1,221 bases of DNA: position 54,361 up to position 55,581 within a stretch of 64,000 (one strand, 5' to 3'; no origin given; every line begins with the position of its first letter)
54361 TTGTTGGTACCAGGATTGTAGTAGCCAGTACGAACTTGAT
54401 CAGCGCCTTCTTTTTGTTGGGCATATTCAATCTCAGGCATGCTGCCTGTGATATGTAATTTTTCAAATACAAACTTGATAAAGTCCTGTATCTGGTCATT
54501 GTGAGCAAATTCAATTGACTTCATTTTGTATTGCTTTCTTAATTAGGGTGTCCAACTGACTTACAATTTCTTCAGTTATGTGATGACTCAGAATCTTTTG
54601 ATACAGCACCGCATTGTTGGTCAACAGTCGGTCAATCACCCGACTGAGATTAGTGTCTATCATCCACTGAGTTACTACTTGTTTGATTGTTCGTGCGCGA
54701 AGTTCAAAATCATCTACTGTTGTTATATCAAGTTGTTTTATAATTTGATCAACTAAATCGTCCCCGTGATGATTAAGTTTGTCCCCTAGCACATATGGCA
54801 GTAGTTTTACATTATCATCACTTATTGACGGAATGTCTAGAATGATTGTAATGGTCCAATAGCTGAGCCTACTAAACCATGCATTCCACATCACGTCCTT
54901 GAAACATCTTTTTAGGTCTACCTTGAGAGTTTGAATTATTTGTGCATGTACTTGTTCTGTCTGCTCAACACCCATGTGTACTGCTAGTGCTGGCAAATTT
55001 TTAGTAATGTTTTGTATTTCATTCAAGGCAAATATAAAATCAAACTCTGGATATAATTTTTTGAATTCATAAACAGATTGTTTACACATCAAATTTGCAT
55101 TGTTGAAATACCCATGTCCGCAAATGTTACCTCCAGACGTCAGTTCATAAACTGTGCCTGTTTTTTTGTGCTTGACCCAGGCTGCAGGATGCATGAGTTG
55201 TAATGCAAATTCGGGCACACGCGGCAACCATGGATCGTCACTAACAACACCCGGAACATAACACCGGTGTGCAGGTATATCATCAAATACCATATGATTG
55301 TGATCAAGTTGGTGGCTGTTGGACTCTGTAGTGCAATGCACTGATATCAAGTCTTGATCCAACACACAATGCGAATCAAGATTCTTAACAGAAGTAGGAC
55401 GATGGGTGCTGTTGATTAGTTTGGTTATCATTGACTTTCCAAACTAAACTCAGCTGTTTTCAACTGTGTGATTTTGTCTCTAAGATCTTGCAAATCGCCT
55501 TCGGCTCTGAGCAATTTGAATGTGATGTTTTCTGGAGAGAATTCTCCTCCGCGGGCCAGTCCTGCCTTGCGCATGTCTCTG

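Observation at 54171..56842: Four-gene operon behind a perfect sigma70 promoter: ClpP, MNT-type nucleotidyltransferase, a 306-aa unknown protein and a mini HExxH peptidase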

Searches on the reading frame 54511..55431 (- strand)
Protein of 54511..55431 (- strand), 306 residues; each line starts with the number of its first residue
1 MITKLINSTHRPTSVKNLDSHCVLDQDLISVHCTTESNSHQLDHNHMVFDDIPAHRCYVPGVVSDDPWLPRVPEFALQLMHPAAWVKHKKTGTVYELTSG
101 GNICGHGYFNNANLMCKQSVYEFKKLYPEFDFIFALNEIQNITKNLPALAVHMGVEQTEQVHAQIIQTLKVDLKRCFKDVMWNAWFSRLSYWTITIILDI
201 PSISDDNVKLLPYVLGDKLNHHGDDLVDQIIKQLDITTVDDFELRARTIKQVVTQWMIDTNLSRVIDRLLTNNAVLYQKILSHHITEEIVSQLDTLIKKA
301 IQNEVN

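Call 3: search_protein_families(library=pfam, proteins=[window:54511-55431:-], max_evalue=0.1)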
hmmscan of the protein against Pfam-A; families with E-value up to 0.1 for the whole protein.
window:54511-55431:- (306 aa): 1 family
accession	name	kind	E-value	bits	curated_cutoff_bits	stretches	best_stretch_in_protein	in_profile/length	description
PF12614.13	RRF_GI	-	0.079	13.5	26.8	0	140-190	2-51/126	Ribosome recycling factor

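Call 4: search_protein_families(library=phrogs, proteins=[window:54511-55431:-], max_evalue=0.01)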
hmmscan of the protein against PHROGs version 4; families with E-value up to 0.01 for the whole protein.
window:54511-55431:- (306 aa): 0 families

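Call 12: search_dna_similar(query=window:54511-55431:-, collection=phages, mode=protein, max_rows=40, max_evalue=0.001)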
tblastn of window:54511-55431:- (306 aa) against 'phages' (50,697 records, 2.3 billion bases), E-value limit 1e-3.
No match.
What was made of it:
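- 54511..55431 (-): U306: orphan protein, always directly downstream of solo NT genes, and fast-evolving. The C-terminal half is predicted helical and the N-terminal third is poorly predicted. Call 12 (no phage hit).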

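Call 20: find_related_loci(query=window:54511-55431:-, collection=viral_contigs, flank=6000)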
Query window:54511-55431:- (306 aa) in viral_contigs; peptide patterns used: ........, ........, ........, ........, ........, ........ (x = any residue, [..] = any of these).
1 stretches matched a pattern, but none encodes a relative of the query by tblastn (E <= 1e-3).
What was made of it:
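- Tried and rejected: U306: tblastn against phages found nothing (call 12) and a viral-contig peptide scan found nothing (call 20).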

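Call 25: search_solved_structures(query=window:54511-55431:-, max_evalue=10)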
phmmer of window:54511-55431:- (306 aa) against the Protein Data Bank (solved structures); distinct sequences matched with E-value up to 10: 1.
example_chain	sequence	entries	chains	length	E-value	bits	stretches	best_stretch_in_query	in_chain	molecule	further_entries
9osa_A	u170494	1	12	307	2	10.5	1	25-76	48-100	Dioxygenase swnH1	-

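Call 27: find_homologous_proteins(query=window:54511-55431:-, max_evalue=0.001)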
Query window:54511-55431:- (306 aa): 14 proteins with E <= 0.001 among 580 candidates.
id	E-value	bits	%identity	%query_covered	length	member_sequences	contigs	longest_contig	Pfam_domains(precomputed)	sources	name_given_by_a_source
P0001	3.2e-206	701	100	100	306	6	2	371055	-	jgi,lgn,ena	-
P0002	1.4e-169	581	80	100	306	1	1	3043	-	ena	-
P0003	1.3e-157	541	76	100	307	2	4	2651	-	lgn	-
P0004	6.2e-154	529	77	100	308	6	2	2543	-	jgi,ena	jgi:hypothetical protein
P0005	5.7e-146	503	71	100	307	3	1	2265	-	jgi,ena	jgi:hypothetical protein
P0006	2.2e-142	491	70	100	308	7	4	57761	-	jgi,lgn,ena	jgi:hypothetical protein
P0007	3.2e-141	488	69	100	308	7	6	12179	-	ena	-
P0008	9.2e-140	483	67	100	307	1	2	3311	-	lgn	-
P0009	3.1e-138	478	68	100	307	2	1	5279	-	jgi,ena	jgi:hypothetical protein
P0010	9.5e-137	473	67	100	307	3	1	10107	-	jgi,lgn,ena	jgi:hypothetical protein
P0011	3.5e-135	468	68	100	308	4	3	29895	-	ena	-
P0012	9.9e-121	420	60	100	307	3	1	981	-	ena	-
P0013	3.6e-113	395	67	85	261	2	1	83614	-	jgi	jgi:hypothetical protein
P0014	9.7e-102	358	54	98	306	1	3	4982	-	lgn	-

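Call 42: predict_structure(alignment_id=A1)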
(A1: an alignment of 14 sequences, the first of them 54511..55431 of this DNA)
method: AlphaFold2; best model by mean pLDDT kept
length: 306 residues; sequences in the alignment: 14
mean_pLDDT: 65.2   pTM: 0.66
mean pLDDT of the five models: 65.2, 54.7, 50.8, 50.2, 43.2
residues with pLDDT >= 90: 50; 70-90: 114; 50-70: 45; < 50: 97
segments of 3 or more residues with pLDDT < 50: 1-20, 35-82, 112-115, 181-203
pLDDT, mean of each block of 10 residues (from residue 1): 27 34 64 44 27 27 30 27 62 68 58 59 83 75 79 90 95 80 45 39 60 80 94 92 83 95 88 79 81 88 72
secondary structure, 60 per line:
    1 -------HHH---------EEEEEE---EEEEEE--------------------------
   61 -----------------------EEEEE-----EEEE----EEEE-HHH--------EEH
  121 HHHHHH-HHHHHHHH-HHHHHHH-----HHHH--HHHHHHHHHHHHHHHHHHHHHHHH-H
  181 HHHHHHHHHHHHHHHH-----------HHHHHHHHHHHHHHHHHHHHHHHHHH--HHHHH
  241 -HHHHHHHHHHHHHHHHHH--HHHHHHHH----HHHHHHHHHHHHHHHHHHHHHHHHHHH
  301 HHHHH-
elements in order: E20-25 E29-34 E84-88 E94-97 E102-105 H120-126 H128-135 H137-143 H149-152 H155-178 H180-196 H208-233 H236-240 H242-259 H262-269 H274-305

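Call 44: search_protein_representatives(alignment_id=A1)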
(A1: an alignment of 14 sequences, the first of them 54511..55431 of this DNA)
Query: 14 sequences, 307 profile positions. Proteins with E-value up to 0.001 (for the whole library): 15; up to 1e-10: 12; up to 1e-30: 5. The best 15 are listed.
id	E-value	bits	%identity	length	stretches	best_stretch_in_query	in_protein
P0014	7.4e-158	540.8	-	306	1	1-304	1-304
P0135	2.3e-59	217.3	-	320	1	1-306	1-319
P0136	5.1e-57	209.6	-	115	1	193-307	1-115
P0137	2.5e-47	177.8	-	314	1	9-304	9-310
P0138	4.5e-34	134.2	-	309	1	21-298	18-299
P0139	9.9e-24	100.3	-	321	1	22-303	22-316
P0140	1.1e-20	90.3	-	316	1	21-303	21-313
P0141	4.9e-17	78.3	-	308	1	16-300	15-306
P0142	3.2e-16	75.6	-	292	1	18-303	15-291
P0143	1.3e-15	73.6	-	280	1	22-304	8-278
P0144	1.2e-12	63.9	-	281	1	19-304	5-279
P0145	5.4e-11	58.4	-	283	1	123-304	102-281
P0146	8.2e-10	54.5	-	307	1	37-301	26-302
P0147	2.1e-06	43.3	-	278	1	56-281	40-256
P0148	2.8e-06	42.9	-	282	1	114-302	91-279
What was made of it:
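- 54511..55431 (-): Calls 27 and 44 (15 representatives among 1.84 billion proteins).
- Tried and rejected: A deep profile search found only 15 representatives, all from the same context (call 44).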

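Call 50: find_encoding_contigs(protein=P0139, flank=6000, max_places=2)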
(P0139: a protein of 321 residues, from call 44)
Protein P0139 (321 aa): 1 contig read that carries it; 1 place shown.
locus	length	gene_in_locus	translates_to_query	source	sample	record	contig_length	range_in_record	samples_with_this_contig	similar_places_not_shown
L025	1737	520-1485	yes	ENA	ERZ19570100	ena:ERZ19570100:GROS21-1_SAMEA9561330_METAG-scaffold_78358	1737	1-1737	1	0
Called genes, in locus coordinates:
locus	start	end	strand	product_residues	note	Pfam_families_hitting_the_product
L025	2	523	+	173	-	?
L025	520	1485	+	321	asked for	-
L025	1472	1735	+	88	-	?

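Call 51: find_encoding_contigs(protein=P0143, flank=6000, max_places=2)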
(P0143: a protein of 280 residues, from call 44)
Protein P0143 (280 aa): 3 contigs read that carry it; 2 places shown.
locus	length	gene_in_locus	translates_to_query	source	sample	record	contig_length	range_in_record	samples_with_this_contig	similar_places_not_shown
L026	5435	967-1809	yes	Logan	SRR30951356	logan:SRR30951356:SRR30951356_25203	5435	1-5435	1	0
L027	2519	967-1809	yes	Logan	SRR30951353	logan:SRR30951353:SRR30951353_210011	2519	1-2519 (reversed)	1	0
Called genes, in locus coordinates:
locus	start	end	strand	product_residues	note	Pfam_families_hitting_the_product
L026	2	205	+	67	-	?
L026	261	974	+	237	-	-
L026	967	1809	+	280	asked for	-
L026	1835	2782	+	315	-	PF06941:NT5C (faint)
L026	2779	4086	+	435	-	-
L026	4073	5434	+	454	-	?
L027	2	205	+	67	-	?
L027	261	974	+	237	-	-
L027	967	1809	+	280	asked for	-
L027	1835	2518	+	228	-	?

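Call 54: search_protein_families(library=padloc, proteins=[window:54511-55431:-], max_evalue=0.01)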
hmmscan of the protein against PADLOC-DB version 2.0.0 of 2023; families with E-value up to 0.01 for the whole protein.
window:54511-55431:- (306 aa): 0 families

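Call 55: search_protein_families(library=ncbifam, proteins=[window:54511-55431:-], max_evalue=0.01)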
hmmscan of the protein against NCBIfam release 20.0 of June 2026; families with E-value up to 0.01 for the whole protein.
window:54511-55431:- (306 aa): 0 families

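Call 64: search_protein_families(library=pfam, proteins=[L026:1835-2782:+, L026:2779-4086:+], max_evalue=0.01)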
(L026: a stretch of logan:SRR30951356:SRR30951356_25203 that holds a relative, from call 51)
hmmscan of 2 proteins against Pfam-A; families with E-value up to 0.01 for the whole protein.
L026:1835-2782:+ (315 aa): 2 families
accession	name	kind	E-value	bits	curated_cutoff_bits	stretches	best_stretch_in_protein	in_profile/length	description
PF06941.18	NT5C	-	2.2e-05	24.9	24.8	1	2-144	5-147/180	5' nucleotidase, deoxy (Pyrimidine), cytosolic type C protein (NT5C)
PF20573.4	DUF6782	-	0.0038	16.9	27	1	226-283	58-110/241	Putative metallopeptidase family (DUF6782)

L026:2779-4086:+ (435 aa): 0 families
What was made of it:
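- M117 is fused to an NT5C nucleotidase in L026 (call 64).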

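Call 98: find_encoding_contigs(protein=P0001, flank=10000, max_places=2)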
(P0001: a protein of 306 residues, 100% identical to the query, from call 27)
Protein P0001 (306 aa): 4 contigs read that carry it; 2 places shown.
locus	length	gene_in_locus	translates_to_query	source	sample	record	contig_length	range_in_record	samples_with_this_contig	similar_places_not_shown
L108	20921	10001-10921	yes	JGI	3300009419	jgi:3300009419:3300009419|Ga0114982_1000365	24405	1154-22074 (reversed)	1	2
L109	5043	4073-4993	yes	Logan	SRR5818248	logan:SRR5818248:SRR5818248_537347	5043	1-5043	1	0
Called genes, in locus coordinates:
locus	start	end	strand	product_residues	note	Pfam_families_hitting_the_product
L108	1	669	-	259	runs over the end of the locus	-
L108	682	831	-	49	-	-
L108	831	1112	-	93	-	-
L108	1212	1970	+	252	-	-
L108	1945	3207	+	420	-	-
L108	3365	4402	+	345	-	PF03851:UvdE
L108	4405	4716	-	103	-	-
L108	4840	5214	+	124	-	-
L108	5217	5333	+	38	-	-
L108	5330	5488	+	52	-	-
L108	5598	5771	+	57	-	-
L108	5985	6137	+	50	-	-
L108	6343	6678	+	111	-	-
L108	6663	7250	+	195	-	-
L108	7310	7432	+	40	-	-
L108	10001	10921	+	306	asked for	-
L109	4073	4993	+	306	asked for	-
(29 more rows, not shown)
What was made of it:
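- Checked: Independent gene calls on other contigs give the same genes (call 98).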
